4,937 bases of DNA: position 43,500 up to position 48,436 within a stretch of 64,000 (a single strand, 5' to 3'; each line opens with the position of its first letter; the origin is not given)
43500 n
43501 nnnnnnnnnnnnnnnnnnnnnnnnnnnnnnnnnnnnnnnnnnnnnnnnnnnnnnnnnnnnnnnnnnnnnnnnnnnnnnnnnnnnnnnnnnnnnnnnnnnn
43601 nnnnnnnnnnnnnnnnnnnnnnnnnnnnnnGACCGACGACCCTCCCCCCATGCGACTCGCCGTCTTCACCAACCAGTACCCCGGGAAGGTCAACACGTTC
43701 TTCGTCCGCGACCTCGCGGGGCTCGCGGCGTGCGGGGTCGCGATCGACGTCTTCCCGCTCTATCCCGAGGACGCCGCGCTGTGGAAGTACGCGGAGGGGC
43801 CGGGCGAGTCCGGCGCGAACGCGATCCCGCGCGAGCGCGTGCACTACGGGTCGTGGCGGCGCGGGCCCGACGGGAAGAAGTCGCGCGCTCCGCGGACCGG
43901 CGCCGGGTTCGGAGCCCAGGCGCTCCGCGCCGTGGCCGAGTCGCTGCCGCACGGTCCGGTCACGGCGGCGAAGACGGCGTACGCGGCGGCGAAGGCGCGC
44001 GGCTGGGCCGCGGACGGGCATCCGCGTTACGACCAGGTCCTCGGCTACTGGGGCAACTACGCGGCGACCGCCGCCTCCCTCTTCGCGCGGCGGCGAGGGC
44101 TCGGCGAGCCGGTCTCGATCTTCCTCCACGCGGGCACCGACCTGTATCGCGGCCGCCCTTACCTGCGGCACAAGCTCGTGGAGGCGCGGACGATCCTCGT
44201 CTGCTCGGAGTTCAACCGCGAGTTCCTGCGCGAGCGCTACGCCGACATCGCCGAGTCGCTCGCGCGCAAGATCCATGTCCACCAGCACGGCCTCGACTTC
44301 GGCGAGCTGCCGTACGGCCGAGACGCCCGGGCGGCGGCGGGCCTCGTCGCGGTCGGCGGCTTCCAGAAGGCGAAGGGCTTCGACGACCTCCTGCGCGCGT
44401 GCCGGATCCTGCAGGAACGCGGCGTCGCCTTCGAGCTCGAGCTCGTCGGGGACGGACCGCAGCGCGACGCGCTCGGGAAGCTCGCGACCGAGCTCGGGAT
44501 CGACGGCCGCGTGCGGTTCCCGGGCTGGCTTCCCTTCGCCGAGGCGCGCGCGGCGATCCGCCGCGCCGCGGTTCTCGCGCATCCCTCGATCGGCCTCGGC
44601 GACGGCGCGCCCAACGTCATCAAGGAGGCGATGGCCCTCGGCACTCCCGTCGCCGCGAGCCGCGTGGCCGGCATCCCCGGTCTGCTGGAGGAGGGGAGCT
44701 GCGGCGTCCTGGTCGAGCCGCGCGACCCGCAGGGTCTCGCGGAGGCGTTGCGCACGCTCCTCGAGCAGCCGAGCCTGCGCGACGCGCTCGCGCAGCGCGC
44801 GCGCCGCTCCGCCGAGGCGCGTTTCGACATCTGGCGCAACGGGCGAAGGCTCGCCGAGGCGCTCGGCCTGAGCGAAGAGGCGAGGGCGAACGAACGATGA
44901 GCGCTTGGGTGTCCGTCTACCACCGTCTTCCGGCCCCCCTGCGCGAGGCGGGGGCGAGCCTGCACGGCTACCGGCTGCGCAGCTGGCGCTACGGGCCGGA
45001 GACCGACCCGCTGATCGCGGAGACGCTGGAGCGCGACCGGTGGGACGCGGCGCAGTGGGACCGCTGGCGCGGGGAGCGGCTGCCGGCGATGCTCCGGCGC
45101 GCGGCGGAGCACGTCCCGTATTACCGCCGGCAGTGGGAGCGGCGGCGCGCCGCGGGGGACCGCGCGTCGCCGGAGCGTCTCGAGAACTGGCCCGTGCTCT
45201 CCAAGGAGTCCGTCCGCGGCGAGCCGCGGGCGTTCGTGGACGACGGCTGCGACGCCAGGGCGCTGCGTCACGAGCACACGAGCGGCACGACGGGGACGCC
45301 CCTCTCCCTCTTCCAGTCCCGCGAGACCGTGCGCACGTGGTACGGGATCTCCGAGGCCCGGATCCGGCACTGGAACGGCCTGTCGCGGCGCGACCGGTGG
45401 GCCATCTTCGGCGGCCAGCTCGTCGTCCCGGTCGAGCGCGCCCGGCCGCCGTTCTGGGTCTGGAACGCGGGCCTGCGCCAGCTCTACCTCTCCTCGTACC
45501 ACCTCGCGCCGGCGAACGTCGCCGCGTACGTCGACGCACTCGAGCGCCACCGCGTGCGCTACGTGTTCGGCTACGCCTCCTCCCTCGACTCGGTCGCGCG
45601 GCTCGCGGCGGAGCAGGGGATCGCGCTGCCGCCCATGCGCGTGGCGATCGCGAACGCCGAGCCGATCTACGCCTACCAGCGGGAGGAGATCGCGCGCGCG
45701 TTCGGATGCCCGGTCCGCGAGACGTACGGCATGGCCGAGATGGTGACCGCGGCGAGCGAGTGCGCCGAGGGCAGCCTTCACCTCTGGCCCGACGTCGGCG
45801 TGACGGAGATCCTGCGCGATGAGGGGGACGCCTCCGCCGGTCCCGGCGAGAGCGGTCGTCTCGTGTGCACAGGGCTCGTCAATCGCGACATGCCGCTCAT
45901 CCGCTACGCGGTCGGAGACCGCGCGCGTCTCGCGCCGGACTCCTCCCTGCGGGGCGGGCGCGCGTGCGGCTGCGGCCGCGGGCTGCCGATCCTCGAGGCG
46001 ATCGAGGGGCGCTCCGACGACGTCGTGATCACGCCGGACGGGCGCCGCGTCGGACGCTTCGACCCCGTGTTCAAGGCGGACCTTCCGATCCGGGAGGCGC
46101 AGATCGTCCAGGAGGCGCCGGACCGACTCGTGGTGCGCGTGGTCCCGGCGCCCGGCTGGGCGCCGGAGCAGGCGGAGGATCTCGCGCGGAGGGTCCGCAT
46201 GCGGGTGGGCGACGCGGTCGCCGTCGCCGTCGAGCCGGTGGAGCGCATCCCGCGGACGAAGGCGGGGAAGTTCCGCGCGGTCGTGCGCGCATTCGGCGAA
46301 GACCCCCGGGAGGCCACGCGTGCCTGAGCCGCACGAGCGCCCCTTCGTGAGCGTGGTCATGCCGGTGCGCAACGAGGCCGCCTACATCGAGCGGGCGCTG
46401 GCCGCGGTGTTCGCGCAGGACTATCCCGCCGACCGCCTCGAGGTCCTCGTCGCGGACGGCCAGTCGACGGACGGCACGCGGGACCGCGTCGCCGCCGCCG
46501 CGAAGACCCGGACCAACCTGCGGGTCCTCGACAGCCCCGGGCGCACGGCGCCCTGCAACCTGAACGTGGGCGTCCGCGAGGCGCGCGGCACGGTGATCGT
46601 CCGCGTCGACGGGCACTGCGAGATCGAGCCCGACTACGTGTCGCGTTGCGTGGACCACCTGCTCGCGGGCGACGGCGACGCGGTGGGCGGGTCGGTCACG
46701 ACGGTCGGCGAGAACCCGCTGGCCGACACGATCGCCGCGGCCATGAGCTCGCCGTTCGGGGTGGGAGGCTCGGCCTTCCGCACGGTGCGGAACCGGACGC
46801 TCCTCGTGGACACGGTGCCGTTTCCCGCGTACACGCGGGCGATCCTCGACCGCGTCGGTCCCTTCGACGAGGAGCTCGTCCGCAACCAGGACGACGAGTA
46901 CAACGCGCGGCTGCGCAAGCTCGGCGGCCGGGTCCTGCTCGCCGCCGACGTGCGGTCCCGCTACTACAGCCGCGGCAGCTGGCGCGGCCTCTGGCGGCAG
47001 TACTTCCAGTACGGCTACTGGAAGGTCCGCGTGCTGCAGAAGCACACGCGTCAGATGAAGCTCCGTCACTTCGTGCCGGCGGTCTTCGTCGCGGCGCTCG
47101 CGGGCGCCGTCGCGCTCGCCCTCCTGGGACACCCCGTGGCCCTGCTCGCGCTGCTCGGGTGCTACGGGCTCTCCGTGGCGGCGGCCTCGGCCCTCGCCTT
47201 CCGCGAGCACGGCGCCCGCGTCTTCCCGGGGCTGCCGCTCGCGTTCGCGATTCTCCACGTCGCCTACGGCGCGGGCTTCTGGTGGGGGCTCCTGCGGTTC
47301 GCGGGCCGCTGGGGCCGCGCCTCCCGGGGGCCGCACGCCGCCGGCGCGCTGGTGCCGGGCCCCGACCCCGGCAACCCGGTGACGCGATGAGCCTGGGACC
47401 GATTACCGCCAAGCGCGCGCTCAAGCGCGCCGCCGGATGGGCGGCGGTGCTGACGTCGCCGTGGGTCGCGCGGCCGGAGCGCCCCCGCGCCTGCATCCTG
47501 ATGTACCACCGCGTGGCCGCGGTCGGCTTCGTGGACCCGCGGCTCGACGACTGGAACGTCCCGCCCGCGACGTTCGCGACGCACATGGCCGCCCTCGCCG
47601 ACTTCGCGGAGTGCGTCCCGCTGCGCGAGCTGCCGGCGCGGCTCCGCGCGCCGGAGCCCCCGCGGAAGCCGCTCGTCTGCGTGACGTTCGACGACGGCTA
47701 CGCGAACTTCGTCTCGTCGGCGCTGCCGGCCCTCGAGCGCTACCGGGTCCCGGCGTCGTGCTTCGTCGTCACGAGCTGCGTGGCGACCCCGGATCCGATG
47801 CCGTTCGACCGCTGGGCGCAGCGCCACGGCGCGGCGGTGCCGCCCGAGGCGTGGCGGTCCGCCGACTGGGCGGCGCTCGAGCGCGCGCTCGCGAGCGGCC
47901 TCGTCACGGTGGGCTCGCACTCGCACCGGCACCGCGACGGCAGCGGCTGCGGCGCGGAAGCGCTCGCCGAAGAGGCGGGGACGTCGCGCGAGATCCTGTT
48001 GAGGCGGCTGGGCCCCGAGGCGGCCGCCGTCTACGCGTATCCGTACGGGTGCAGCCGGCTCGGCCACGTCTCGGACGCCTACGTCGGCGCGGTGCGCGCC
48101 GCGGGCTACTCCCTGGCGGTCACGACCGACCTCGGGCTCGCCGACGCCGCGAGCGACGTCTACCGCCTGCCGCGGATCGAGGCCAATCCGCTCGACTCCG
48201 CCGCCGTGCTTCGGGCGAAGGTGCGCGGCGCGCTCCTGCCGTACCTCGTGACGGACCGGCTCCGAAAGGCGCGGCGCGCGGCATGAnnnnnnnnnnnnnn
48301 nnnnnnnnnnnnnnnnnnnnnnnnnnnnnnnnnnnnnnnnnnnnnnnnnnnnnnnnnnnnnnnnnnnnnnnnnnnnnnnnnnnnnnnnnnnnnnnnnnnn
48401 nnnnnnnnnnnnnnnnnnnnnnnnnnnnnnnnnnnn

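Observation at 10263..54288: A 42-kb, ~36-gene single-strand polysaccharide operon stitched together by overlapping stop/start codons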

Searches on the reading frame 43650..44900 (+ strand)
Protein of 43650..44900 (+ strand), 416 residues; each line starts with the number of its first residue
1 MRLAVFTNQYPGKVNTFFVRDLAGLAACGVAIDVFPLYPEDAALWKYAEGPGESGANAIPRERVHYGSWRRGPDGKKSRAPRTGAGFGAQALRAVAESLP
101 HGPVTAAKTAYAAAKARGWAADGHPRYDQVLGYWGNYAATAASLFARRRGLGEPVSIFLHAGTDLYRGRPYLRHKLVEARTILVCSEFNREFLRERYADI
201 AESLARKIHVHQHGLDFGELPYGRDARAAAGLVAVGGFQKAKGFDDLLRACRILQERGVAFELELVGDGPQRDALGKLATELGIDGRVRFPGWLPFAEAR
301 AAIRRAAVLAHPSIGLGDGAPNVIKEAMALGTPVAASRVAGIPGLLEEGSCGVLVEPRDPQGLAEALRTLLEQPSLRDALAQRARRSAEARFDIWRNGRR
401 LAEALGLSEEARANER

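Call 9: search_protein_families(library=pfam, proteins=[window:43650-44900:+], max_evalue=0.001)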
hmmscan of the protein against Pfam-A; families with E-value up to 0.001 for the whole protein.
window:43650-44900:+ (416 aa): 3 families
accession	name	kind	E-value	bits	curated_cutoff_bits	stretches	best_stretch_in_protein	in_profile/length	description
PF13692.12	Glyco_trans_1_4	-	9.2e-31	107.4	27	1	232-372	4-141/142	Glycosyl transferases group 1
PF00534.26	Glycos_transf_1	-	1.6e-29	103.1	26.4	1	233-386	19-171/172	Glycosyl transferases group 1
PF13524.12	Glyco_trans_1_2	-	1.3e-10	41.8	25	1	273-393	27-134/144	Glycosyl transferase-like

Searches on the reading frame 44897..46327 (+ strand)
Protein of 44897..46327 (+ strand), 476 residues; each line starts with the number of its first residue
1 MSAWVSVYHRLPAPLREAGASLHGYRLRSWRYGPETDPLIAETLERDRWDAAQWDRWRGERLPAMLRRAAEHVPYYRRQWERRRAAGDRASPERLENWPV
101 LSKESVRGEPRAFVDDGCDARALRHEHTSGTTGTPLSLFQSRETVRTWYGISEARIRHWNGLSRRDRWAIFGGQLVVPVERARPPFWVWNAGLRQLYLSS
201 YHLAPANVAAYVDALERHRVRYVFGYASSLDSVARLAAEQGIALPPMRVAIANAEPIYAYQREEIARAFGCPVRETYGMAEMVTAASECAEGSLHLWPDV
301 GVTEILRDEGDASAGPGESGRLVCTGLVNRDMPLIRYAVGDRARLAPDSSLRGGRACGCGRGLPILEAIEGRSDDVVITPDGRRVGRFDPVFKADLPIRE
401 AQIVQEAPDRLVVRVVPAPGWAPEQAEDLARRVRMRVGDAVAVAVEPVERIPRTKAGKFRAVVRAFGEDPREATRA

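Call 9: search_protein_families(library=pfam, proteins=[window:44897-46327:+], max_evalue=0.001)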
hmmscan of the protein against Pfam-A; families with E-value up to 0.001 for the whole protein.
window:44897-46327:+ (476 aa): 1 family
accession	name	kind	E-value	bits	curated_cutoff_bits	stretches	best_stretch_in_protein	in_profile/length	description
PF00501.34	AMP-binding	-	3.1e-09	36.6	29.9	1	127-323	169-373/384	AMP-binding enzyme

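Call 48: find_homologous_proteins(query=window:44897-46327:+, max_evalue=1e-40)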
Query window:44897-46327:+ (476 aa): 3843 proteins with E <= 1e-40 among 8000 candidates; the best 120 are listed.
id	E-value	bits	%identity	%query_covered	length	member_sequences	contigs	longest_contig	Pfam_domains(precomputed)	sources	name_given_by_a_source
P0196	2.8e-276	935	87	100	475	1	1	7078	PF27533.1,PF00501.35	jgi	jgi:phenylacetate-CoA ligase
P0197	2.2e-269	912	87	97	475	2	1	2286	PF27533.1,PF00501.35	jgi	jgi:phenylacetate-CoA ligase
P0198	7.5e-267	904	85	100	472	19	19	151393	PF27533.1,PF00501.35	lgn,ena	-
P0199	2.2e-243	827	78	98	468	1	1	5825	PF27533.1,PF00501.35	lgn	-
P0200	6.6e-223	759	83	86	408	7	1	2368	PF27533.1,PF00501.35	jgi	jgi:phenylacetate-CoA ligase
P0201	2.7e-202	691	66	97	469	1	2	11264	PF27533.1,PF00501.35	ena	-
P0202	3.8e-190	651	83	75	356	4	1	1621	PF27533.1,PF00501.35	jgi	jgi:phenylacetate-CoA ligase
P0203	3.3e-187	641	60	97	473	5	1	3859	PF27533.1,PF00501.35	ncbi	-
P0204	3.2e-186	638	60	97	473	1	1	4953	PF27533.1,PF00501.35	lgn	-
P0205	1.3e-185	636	51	96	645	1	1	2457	PF27533.1,PF00501.35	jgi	jgi:phenylacetate-CoA ligase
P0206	1.5e-185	636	60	97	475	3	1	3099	PF27533.1,PF00501.35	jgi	jgi:phenylacetate-CoA ligase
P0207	4.2e-185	634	61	98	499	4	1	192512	PF27533.1,PF00501.35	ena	-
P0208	1.2e-184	633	62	95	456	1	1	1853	PF27533.1,PF00501.35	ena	-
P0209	2.1e-184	632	60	99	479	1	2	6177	PF27533.1,PF00501.35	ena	-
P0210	4.0e-183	628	62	97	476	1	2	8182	PF27533.1,PF00501.35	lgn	-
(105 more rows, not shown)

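Call 49: find_encoding_contigs(protein=P0198, flank=10000, max_places=3)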
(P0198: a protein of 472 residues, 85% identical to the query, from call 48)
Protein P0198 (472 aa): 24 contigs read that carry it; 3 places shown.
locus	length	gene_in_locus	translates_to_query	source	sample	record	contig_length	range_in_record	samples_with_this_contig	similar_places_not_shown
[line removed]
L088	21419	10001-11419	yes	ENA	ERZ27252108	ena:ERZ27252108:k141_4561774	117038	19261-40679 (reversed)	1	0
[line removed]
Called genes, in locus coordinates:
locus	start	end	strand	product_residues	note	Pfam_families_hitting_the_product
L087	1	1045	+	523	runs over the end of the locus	-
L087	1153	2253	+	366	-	PF13439:Glyco_transf_4, PF20706:GT4-conflict, PF00534:Glycos_transf_1, PF13692:Glyco_trans_1_4, PF13524:Glyco_trans_1_2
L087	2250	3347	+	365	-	PF00535:Glycos_transf_2, PF13641:Glyco_tranf_2_3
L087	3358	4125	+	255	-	PF01522:Polysacc_deac_1, PF10096:DUF2334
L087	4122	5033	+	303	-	PF01522:Polysacc_deac_1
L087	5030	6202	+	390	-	PF20706:GT4-conflict, PF00534:Glycos_transf_1, PF13692:Glyco_trans_1_4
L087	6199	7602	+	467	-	PF04932:Wzy_C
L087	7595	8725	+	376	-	PF13439:Glyco_transf_4, PF13579:Glyco_trans_4_4, PF20706:GT4-conflict, PF00534:Glycos_transf_1, PF13692:Glyco_trans_1_4, PF13524:Glyco_trans_1_2 (faint)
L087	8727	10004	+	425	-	PF20706:GT4-conflict (faint), PF00534:Glycos_transf_1, PF13692:Glyco_trans_1_4, PF13524:Glyco_trans_1_2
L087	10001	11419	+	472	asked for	PF00501:AMP-binding, PF27533:CapK_C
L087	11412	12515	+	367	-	PF13506:Glyco_transf_21, PF13641:Glyco_tranf_2_3, PF00535:Glycos_transf_2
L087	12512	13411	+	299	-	PF01522:Polysacc_deac_1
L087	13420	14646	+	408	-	PF15632:ATPgrasp_Ter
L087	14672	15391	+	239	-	PF02811:PHP (weak)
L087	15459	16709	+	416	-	PF00155:Aminotran_1_2, PF01041:DegT_DnrJ_EryC1, PF01212:Beta_elim_lyase (faint)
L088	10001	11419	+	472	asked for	PF00501:AMP-binding, PF27533:CapK_C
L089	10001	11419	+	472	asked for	PF00501:AMP-binding, PF27533:CapK_C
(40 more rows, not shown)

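Call 72: search_protein_families(library=ncbifam, proteins=[window:44897-46327:+], max_evalue=1e-8)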
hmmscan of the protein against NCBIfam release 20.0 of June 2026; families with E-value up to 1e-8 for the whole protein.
window:44897-46327:+ (476 aa): 5 families
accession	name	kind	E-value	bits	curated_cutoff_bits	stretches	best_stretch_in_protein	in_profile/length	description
NF045666.1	DVU1553_fam_AMP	equivalog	5.4e-33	114.5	300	1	38-372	5-330/331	DVU_1553 family AMP-dependent CoA ligase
NF041878.1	paak_haloarch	equivalog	4.8e-23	81.4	700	1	233-379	186-331/427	phenylacetate--CoA ligase PaaK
TIGR02155.1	PA_CoA_ligase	equivalog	1.1e-20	73.6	646.3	1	247-378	197-322/422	phenylacetate--CoA ligase PaaK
NF053551.1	FlxY_rubin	equivalog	3.2e-16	59.1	520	1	58-376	13-326/424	flexirubin biosynthesis putative acyl-CoA ligase FlxY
NF041217.1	BagE_FevW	exception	6.3e-16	58.3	800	1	234-447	181-388/424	bagremycin/ferroverdin synthetase BagE/FevW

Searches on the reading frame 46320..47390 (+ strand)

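Call 9: search_protein_families(library=pfam, proteins=[window:46320-47390:+], max_evalue=0.001)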
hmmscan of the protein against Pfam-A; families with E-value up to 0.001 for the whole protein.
window:46320-47390:+ (356 aa): 2 families
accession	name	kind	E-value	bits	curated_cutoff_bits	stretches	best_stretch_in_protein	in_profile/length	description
PF00535.33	Glycos_transf_2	-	8e-24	84.9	23.3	1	11-173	1-161/168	Glycosyl transferase family 2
PF13641.12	Glyco_tranf_2_3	-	1.5e-10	41.9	27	1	10-227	3-223/230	Glycosyltransferase like family 2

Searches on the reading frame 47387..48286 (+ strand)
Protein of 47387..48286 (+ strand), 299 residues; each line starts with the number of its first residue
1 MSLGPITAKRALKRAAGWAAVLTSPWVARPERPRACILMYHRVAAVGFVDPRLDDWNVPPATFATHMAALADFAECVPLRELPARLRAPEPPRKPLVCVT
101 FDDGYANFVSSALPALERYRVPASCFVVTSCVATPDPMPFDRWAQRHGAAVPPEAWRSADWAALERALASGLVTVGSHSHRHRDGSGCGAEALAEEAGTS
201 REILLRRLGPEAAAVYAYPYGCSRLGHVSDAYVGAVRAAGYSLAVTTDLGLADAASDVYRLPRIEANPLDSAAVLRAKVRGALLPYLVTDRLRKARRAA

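Call 9: search_protein_families(library=pfam, proteins=[window:47387-48286:+], max_evalue=0.001)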
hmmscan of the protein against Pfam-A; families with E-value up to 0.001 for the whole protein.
window:47387-48286:+ (299 aa): 1 family
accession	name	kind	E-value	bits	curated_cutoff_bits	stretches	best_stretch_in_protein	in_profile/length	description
PF01522.26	Polysacc_deac_1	-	3.4e-18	66.2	23.1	1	92-241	4-121/124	Polysaccharide deacetylase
